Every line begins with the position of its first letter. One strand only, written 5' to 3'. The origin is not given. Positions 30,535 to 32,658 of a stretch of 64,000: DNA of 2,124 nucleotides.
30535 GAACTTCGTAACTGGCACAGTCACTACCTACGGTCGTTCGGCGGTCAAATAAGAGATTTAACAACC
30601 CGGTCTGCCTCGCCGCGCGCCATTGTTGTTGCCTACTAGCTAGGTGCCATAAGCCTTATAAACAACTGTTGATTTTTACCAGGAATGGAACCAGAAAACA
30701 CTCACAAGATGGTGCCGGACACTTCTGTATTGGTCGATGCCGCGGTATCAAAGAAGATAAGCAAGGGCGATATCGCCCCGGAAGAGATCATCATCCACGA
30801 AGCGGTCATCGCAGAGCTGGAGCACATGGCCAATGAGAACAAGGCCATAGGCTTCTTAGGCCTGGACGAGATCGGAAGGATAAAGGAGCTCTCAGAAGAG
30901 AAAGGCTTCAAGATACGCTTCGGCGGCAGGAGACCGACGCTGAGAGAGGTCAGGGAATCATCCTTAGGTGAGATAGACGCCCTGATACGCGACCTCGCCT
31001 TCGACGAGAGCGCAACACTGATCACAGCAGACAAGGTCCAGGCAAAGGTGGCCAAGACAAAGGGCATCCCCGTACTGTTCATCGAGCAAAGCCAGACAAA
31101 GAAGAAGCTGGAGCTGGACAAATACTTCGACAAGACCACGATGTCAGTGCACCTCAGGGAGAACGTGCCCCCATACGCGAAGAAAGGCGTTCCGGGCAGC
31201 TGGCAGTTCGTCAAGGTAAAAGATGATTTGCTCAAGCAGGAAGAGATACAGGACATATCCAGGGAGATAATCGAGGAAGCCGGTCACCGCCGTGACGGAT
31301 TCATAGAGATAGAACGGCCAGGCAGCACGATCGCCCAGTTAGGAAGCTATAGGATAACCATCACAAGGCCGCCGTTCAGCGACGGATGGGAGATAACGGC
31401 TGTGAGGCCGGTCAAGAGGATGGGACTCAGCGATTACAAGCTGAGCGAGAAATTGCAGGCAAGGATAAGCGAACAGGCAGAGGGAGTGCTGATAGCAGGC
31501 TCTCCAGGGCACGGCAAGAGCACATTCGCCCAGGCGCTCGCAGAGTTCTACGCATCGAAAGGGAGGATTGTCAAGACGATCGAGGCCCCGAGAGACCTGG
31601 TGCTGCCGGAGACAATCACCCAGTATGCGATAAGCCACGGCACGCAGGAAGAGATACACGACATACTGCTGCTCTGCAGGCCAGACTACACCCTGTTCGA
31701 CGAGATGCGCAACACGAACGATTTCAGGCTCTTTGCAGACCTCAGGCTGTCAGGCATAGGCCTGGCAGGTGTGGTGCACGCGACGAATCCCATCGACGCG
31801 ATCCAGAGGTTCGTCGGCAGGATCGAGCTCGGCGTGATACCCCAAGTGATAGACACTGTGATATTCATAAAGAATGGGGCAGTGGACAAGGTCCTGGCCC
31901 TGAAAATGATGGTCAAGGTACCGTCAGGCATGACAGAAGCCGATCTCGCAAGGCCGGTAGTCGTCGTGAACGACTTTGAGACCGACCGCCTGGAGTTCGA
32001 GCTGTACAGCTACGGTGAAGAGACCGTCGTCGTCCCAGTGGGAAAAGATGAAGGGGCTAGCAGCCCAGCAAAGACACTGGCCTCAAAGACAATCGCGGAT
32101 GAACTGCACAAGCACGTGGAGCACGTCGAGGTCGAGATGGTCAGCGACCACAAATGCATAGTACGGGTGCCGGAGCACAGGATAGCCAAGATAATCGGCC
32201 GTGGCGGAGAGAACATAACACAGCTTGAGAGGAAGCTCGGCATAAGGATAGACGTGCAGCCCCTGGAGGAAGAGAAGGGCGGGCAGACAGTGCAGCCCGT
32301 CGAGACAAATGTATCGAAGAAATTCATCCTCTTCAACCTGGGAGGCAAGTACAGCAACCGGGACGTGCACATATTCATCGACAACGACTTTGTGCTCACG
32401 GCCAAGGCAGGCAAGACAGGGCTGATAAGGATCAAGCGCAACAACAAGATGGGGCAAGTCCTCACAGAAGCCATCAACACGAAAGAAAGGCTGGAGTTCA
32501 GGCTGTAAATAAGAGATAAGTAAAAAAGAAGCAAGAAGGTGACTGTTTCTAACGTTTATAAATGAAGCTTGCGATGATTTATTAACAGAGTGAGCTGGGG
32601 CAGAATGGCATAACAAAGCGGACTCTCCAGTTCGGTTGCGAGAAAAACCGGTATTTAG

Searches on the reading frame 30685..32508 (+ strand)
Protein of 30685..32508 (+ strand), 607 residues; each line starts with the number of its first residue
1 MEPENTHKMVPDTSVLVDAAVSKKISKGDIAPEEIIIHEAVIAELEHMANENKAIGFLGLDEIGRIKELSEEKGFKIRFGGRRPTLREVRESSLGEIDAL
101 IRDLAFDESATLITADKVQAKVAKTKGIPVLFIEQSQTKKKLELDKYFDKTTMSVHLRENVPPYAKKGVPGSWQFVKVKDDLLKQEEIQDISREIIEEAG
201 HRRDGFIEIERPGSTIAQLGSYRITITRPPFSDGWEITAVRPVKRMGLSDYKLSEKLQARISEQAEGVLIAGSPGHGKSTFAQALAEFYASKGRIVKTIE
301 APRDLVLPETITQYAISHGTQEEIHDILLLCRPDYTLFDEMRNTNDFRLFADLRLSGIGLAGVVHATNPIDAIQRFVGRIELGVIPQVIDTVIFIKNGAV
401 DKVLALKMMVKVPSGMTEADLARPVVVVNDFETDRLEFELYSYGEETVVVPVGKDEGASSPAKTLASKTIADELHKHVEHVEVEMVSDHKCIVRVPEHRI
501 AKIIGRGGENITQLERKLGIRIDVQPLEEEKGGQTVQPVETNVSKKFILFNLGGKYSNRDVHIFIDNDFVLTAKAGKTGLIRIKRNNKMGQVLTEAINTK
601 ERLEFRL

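Call 6: search_protein_families(library=pfam, proteins=[window:30685-32508:+])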
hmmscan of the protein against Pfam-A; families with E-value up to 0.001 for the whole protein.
window:30685-32508:+ (607 aa): 5 families
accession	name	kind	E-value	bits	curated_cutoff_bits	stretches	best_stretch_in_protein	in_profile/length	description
PF01850.27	PIN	-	4.3e-08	34.2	23.6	1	9-124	1-119/120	PIN domain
PF00013.35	KH_1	-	5e-08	33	21.5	1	492-530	3-40/66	KH domain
PF00437.27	T2SSE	-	4.5e-05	22.7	24.9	1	254-377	131-256/370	Type II/IV secretion system protein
PF07650.23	KH_2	-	4.6e-05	23.6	22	1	476-523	13-59/78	KH domain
PF20720.3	nSTAND3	-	0.00016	21.9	27.2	1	261-304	13-56/155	Novel STAND NTPase 3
